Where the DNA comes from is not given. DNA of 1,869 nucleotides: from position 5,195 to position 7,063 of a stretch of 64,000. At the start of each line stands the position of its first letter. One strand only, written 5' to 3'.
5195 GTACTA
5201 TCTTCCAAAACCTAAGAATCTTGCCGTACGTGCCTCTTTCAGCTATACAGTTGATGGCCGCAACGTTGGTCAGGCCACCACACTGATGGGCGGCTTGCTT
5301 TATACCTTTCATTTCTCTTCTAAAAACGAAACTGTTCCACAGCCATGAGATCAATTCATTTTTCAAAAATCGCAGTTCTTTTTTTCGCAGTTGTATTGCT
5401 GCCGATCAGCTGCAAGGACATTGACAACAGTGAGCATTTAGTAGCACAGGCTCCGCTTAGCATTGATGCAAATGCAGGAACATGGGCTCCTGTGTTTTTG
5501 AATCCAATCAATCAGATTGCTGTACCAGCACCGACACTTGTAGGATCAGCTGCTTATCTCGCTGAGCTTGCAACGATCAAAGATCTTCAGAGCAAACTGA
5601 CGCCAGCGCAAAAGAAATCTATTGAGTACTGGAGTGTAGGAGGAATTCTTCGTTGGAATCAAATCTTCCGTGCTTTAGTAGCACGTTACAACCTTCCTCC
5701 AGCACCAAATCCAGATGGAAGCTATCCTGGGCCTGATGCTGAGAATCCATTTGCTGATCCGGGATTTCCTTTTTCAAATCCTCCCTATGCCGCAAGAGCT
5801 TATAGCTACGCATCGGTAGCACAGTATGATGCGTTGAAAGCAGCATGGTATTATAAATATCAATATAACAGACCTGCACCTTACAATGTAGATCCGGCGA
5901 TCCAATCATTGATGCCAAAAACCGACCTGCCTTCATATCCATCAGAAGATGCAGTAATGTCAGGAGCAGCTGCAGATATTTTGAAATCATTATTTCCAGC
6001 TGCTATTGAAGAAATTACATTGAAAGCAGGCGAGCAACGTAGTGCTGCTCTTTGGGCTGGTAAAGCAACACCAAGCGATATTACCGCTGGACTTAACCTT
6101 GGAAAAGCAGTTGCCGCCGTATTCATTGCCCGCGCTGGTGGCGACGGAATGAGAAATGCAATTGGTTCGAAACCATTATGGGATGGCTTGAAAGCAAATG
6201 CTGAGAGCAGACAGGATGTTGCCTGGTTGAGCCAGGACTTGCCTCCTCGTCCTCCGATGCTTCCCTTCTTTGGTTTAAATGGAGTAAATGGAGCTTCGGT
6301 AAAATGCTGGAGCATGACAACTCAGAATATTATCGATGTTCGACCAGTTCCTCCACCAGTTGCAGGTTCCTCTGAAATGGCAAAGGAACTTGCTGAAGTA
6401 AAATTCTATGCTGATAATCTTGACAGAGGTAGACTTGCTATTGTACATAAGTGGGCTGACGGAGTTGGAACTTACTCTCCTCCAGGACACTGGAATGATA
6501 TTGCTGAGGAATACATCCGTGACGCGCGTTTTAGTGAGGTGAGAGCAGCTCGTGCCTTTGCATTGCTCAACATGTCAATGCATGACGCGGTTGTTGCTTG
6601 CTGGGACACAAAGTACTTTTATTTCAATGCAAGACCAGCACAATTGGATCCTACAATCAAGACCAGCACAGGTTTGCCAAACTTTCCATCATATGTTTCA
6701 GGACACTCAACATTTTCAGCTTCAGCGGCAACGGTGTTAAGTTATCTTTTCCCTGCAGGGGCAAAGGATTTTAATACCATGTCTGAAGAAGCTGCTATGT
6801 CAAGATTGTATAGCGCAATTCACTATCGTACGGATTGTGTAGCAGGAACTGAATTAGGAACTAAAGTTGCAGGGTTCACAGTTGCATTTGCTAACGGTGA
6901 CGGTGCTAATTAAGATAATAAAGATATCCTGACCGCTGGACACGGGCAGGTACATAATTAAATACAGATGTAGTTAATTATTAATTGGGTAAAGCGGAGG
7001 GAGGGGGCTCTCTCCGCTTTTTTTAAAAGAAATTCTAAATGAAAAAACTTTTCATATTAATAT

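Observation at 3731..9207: Four-gene envelope module: HPP leader, outer-membrane barrel, haloperoxidase-like lipoprotein, TonB-dependent receptor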

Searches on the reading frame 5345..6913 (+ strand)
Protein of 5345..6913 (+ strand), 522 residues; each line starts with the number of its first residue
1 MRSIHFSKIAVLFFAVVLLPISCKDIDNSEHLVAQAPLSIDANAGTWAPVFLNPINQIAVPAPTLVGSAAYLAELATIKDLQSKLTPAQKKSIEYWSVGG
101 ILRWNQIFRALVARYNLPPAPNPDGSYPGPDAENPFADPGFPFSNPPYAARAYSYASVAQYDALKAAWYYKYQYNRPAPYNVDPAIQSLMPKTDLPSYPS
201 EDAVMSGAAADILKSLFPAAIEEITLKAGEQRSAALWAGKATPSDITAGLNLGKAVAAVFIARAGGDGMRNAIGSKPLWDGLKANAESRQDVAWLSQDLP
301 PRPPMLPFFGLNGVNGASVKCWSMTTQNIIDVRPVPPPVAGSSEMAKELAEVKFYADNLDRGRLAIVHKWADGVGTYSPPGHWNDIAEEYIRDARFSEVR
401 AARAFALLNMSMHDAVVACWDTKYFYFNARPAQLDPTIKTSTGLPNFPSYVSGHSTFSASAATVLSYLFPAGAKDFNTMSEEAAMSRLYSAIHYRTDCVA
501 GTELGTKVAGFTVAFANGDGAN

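Call 5: search_protein_families(library=pfam, proteins=[window:5345-6913:+], max_evalue=0.01)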
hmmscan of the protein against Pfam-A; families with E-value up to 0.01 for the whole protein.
window:5345-6913:+ (522 aa): 1 family
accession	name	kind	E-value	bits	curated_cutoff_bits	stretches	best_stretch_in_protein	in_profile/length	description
PF01569.27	PAP2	-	1.9e-19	70.2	27.2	2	419-516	16-125/130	PAP2 superfamily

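Call 6: search_protein_families(library=ncbifam, proteins=[window:5345-6913:+], max_evalue=0.01)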
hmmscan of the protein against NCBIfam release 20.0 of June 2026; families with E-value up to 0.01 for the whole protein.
window:5345-6913:+ (522 aa): 2 families
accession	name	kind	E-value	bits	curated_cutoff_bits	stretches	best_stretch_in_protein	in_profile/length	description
NF047884.1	UdeprDiPSep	equivalog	1.2e-06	28.5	250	1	414-515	84-186/188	undecaprenyl-diphosphatase SepP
NF045654.1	APhasePhoC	equivalog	0.0017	17.9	430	0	416-506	126-220/248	acid phosphatase PhoC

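Call 7: search_solved_structures(query=window:5345-6913:+, max_evalue=0.01, show_alignments=2)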
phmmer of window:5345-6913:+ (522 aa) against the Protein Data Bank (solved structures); distinct sequences matched with E-value up to 0.01: 5.
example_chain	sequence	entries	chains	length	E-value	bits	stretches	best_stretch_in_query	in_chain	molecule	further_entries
4cit_A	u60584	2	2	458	1.3e-13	54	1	377-513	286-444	VANADIUM-DEPENDENT HALOPEROXIDASE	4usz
7f17_A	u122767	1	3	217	1.8e-08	37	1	393-504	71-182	Acid phosphatase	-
7f18_A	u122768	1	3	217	2.7e-08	36.5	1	396-504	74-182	Acid phosphatase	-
2akc_A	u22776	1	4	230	0.0087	18.3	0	420-506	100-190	class A nonspecific acid phosphatase PhoN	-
2a96_A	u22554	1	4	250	0.0099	18.1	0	420-506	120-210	class A nonspecific acid phosphatase PhoN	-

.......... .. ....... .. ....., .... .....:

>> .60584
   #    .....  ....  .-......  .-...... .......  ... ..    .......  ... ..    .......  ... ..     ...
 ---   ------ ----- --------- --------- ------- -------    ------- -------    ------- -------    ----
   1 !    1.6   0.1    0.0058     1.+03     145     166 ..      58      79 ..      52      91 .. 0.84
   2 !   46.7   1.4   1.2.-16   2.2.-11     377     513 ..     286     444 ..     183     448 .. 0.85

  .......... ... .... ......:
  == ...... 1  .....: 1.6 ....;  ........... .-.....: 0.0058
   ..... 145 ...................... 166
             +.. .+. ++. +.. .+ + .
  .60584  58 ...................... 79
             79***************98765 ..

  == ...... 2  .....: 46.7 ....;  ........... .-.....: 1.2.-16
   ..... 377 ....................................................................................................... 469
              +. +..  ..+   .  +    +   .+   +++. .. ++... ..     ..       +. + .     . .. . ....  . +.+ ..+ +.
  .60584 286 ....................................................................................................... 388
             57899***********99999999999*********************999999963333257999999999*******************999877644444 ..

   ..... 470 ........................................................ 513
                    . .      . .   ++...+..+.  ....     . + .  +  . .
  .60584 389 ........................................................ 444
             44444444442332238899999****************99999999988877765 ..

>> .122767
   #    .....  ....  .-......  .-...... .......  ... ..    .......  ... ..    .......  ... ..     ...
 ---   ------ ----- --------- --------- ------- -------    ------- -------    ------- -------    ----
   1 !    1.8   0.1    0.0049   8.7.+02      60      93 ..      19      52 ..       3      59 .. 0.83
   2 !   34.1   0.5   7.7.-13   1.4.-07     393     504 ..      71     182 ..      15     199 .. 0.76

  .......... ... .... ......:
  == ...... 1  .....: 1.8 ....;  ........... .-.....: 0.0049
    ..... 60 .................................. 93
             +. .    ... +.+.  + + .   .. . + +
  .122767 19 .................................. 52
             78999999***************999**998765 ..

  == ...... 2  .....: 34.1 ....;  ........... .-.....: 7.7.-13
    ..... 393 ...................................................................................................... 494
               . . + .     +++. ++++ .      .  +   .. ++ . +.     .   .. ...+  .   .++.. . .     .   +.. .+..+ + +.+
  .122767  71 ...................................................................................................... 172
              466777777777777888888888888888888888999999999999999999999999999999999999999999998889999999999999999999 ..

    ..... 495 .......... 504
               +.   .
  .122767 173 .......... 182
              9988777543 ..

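Call 32: find_related_loci(query=window:5345-6913:+, collection=genome_contigs, flank=8000)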
Query window:5345-6913:+ (522 aa) in genome_contigs; peptide patterns used: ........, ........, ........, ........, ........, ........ (x = any residue, [..] = any of these).
336 stretches matched a pattern; 296 encode a relative of the query (tblastn E <= 1e-3); the best 80 are kept; 80 distinct loci.
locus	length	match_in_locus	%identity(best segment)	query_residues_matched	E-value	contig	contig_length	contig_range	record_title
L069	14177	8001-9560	77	1-521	0e+0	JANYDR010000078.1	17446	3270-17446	MAG: Cyclobacteriaceae bacterium isolate 336R_metabinner_78_sub 336R_k141_697972, whole genome shotgun sequence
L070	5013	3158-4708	75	6-522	0e+0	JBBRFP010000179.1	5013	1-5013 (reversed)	MAG: Cytophagales bacterium isolate Co_metawrap_2575 Cmw_2575_k141_9203098_length_5013_cov_6.0000, whole genome shotgun 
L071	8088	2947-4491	74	1-522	0e+0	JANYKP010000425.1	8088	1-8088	MAG: Cyclobacteriaceae bacterium isolate GL140_5_metabinner_221 GL140_5_k141_1633979, whole genome shotgun sequence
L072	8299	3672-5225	73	1-521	0e+0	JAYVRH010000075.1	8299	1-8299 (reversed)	MAG: Cyclobacteriaceae bacterium isolate GL73_DN_concoct_124_sub GL73_DN_concoct_124_sub_74, whole genome shotgun sequen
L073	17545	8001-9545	73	1-522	0e+0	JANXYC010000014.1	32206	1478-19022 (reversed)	MAG: Cyclobacteriaceae bacterium isolate GL140_3_metabat_283_sub GL140_3_k141_621726, whole genome shotgun sequence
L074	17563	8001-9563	66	1-522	0e+0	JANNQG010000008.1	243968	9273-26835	MAG: Cyclobacteriaceae bacterium isolate SOY_31_metabat_48 SOY_31_k141_1113545, whole genome shotgun sequence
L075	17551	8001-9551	66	1-522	0e+0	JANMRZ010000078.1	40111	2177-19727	MAG: Chryseolinea sp. isolate SOY_29_metabat_87 SOY_29_k141_5790238, whole genome shotgun sequence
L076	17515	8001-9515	66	12-521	0e+0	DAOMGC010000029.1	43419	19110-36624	MAG TPA_asm: Cyclobacteriaceae bacterium isolate AMR_MDS_4986 NODE_272_length_43419_cov_13.621230, whole genome shotgun 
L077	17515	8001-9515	66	12-521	0e+0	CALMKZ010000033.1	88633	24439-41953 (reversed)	MAG TPA_asm: uncultured Cytophagales bacterium isolate SRR1772177_bin.133_CONCOCT_v1.1_MAG genome assembly, contig: ERZ7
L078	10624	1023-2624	64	1-522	0e+0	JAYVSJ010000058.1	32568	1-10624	MAG: Chryseolinea sp. isolate GL74_DN_concoct_21_sub GL74_DN_concoct_21_sub_57, whole genome shotgun sequence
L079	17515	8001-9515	65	12-521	0e+0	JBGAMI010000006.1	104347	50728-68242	MAG: Cyclobacteriaceae bacterium isolate MAG_MBR_H10.19 MBRH10-19_opera_contig_858, whole genome shotgun sequence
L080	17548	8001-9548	66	1-522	0e+0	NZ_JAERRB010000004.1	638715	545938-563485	Chryseolinea lacunae strain Jin1 contig4, whole genome shotgun sequence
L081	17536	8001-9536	65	5-522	0e+0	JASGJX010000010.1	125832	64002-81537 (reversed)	MAG: Chryseolinea sp. isolate 5N518 JMF-2111-06-0005.ont.bin.518_9, whole genome shotgun sequence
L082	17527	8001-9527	66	9-522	0e+0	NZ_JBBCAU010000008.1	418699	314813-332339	Chryseolinea sp. T2 T2_scaffold8, whole genome shotgun sequence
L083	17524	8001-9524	65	9-522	0e+0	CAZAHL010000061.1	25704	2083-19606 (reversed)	MAG TPA_asm: uncultured Chryseolinea sp. isolate SRP136066_co1_414 genome assembly, contig: NODE_1640_length_25704_cov_4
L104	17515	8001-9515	58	11-522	0e+0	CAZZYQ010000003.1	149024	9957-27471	MAG: uncultured Granulicella sp. isolate Brown_AE.bin.5 genome assembly, contig: NODE_12_length_149024_cov_10.530339, wh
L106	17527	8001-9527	59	13-522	0e+0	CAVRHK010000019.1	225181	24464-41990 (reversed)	MAG: uncultured Acidobacteriaceae bacterium isolate MFD05513.bin.3.315 genome assembly, contig: contig_37929, whole geno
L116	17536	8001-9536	56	4-522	2e-175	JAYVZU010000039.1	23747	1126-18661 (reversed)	MAG: Rhodanobacteraceae bacterium isolate GL91_UP_concoct_143 GL91_UP_concoct_143_38, whole genome shotgun sequence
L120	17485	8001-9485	58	22-522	2e-171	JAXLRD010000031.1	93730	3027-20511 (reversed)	MAG: Vicinamibacteria bacterium isolate STL-ACI20 C2.206.fa-31, whole genome shotgun sequence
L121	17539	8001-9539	52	2-522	2e-170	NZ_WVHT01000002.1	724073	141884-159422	Hufsiella arboris strain HMF7647 2, whole genome shotgun sequence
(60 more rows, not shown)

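Call 44: search_protein_families(library=pfam, proteins=[L116:3155-5746:+, L116:5750-6376:+, L116:6373-6879:+, L106:5482-6780:+, L104:5655-6779:+, L120:6204-6818:+, L121:6113-6952:+, L121:9603-10556:+], max_evalue=0.001)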
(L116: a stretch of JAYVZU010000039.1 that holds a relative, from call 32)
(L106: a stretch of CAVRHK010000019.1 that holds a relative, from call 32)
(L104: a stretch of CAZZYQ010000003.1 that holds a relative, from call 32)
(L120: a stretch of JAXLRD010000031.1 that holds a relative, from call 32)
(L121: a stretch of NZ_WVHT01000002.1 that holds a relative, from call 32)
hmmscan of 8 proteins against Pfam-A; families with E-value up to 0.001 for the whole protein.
L116:3155-5746:+ (863 aa): 6 families
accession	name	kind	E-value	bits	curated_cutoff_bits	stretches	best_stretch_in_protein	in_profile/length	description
PF07494.17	Reg_prop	-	1.2e-32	108.2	20.4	2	41-63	1-23/24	Two component regulator propeller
PF07495.19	Y_Y_Y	-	5.1e-19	68.4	26.6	1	558-616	4-62/65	Y_Y_Y domain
PF07730.19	HisKA_3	-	8.3e-15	55.5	24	1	661-726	1-65/68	Histidine kinase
PF02518.31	HATPase_c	-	1.4e-12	48.5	26.4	1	767-858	3-109/111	Histidine kinase-, DNA gyrase B-, and HSP90-like ATPase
PF16819.11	DUF5074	-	1.9e-05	24.3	27.2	0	41-77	178-219/353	Domain of unknown function (DUF5074)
PF13581.12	HATPase_c_2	-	4.4e-05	23.9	27.4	1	762-818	24-85/127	Histidine kinase-like ATPase domain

L116:5750-6376:+ (208 aa): 2 families
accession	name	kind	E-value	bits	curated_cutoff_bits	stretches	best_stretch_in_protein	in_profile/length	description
PF00072.30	Response_reg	-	1.5e-23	83.5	30.2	1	8-118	2-110/111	Response regulator receiver domain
PF00196.25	GerE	-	1.6e-19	69.7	23.5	1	144-199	2-57/57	Bacterial regulatory proteins, luxR family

L116:6373-6879:+ (168 aa): 0 families

L106:5482-6780:+ (432 aa): 3 families
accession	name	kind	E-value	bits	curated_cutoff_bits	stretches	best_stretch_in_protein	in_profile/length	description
PF20239.3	DUF6596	-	1e-36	125.7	27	1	191-291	1-101/102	Family of unknown function (DUF6596)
PF04542.20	Sigma70_r2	-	3.1e-14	53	24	1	22-84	6-70/71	Sigma-70 region 2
PF08281.18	Sigma70_r4_2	-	7.7e-09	35.5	25.7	1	124-173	5-54/54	Sigma-70, region 4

L104:5655-6779:+ (374 aa): 3 families
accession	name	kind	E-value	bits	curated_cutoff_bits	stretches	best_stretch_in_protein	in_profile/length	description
PF01408.29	GFO_IDH_MocA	-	1.3e-18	68.3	24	1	32-154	1-120/120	Oxidoreductase family, NAD-binding Rossmann fold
PF22725.1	GFO_IDH_MocA_C3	-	3.3e-18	66.3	27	1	169-290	8-123/124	GFO/IDH/MocA C-terminal domain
PF02894.22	GFO_IDH_MocA_C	-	4.3e-08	33.7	22.9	1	169-369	4-218/218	Oxidoreductase family, C-terminal alpha/beta domain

L120:6204-6818:+ (204 aa): 0 families

L121:6113-6952:+ (279 aa): 0 families

L121:9603-10556:+ (317 aa): 1 family
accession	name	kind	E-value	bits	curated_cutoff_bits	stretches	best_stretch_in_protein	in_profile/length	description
PF19459.4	DUF5996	-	1e-132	442.2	25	1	10-305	1-296/296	Family of unknown function (DUF5996)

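Call 58: predict_structure(alignment_id=A2)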
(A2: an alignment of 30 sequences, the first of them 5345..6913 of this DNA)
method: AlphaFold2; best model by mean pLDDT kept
length: 522 residues; sequences in the alignment: 30
mean_pLDDT: 86.3   pTM: 0.87
mean pLDDT of the five models: 86.3, 84.6, 84.4, 84.0, 83.1
residues with pLDDT >= 90: 338; 70-90: 102; 50-70: 52; < 50: 30
segments of 3 or more residues with pLDDT < 50: 1-3, 22-28, 120-123, 125-132, 135-142
pLDDT, mean of each block of 10 residues (from residue 1): 53 62 44 79 92 94 96 97 96 93 92 66 44 45 68 95 97 95 94 92 97 86 95 97 98 97 83 76 89 81 67 71 93 93 95 95 91 72 94 94 98 94 91 91 81 95 98 97 95 96 98 96 80
secondary structure, 60 per line:
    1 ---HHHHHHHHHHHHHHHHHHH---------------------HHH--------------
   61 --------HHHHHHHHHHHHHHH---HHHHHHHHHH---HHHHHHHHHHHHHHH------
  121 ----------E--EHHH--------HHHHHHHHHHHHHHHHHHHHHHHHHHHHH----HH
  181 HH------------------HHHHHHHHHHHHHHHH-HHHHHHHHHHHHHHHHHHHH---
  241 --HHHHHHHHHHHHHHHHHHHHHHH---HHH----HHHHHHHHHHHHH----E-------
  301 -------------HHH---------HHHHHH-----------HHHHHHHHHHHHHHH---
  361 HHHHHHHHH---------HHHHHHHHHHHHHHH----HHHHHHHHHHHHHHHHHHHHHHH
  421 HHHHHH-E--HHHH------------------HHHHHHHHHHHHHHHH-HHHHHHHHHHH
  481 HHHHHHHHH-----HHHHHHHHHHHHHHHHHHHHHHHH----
elements in order: H4-22 H69-83 H87-96 H100-114 H146-174 H179-182 H201-216 H218-237 H243-265 H276-288 H326-331 H343-357 H361-369 H379-393 H398-426 H431-434 H453-468 H470-489 H495-518

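Call 64: fold_search(model_id=the predicted structure, library=pdb)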
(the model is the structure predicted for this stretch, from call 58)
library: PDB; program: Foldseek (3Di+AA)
matches with E <= 10: 185; with E <= 0.001: 37
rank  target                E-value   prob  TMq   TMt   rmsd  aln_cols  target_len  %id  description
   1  4usz                  2.7e-11  1.00  0.53  0.66   9.3       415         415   22  Crystal structure of the first bacterial vanadium dependant iodoperoxidase (released 2014-10-08)
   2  4cit                  5.8e-11  1.00  0.52  0.66   9.7       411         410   21  Crystal structure of the first bacterial vanadium dependant iodoperoxidase (released 2014-10-08)
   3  3w36_A                1.3e-07  1.00  0.46  0.51  10.3       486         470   13  Crystal structure of holo-type bacterial Vanadium-dependent chloroperoxidase (released 2013-12-11)
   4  9l8x_A                1.9e-07  1.00  0.46  0.52   9.0       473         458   13  The crystal structure of Halogenases XhnO11 complex with vanadate (released 2025-12-31)
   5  8cxl_A                1.9e-07  1.00  0.47  0.52   9.5       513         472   13  Structure of NapH3, a vanadium-dependent haloperoxidase homolog catalyzing the stereospecific alpha-hydroxyketone rear (released 2022-08-31)
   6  8cxl_B                2.4e-07  1.00  0.47  0.52   9.6       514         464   14  Structure of NapH3, a vanadium-dependent haloperoxidase homolog catalyzing the stereospecific alpha-hydroxyketone rear (released 2022-08-31)
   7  1vni                  2.8e-07  1.00  0.43  0.40  13.9       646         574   15  CHLOROPEROXIDASE FROM THE FUNGUS CURVULARIA INAEQUALIS: RECOMBINANT HOLO-CHLOROPEROXIDASE (released 1999-08-11)
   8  1idu                  4.7e-07  1.00  0.47  0.43  13.0       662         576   15  CRYSTAL STRUCTURE OF THE PEROXIDE FORM OF THE VANADIUM-CONTAINING CHLOROPEROXIDASE FROM CURVULARIA INAEQUALIS (released 2001-04-11)
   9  3w36_B                4.9e-07  1.00  0.47  0.52  10.0       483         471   12  Crystal structure of holo-type bacterial Vanadium-dependent chloroperoxidase (released 2013-12-11)
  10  1vnf                  5.6e-07  1.00  0.44  0.40  13.4       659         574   15  CHLOROPEROXIDASE FROM THE FUNGUS CURVULARIA INAEQUALIS: MUTANT R360A (released 1999-08-11)
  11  1vnc                  5.6e-07  1.00  0.41  0.37  13.7       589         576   15  CHLOROPEROXIDASE FROM THE FUNGUS CURVULARIA INAEQUALIS (released 1996-11-08)
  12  1vne                  7.3e-07  1.00  0.43  0.40  11.5       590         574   16  CHLOROPEROXIDASE FROM THE FUNGUS CURVULARIA INAEQUALIS: MUTANT D292A (released 1999-08-11)
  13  3w35_B                7.6e-07  1.00  0.47  0.52  10.2       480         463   12  Crystal structure of apo-type bacterial Vanadium-dependent chloroperoxidase (released 2013-12-11)
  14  1vng                  8.3e-07  1.00  0.44  0.40  12.4       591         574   16  CHLOROPEROXIDASE FROM THE FUNGUS CURVULARIA INAEQUALIS: MUTANT H404A (released 1999-08-11)
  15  3bb0                  1.2e-06  1.00  0.42  0.38  13.2       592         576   15  Crystal Structure of a Trapped Phosphate-Intermediate in Vanadium Apochloroperoxidase Catalyzing a Dephosphorylation Rea (released 2008-02-12)
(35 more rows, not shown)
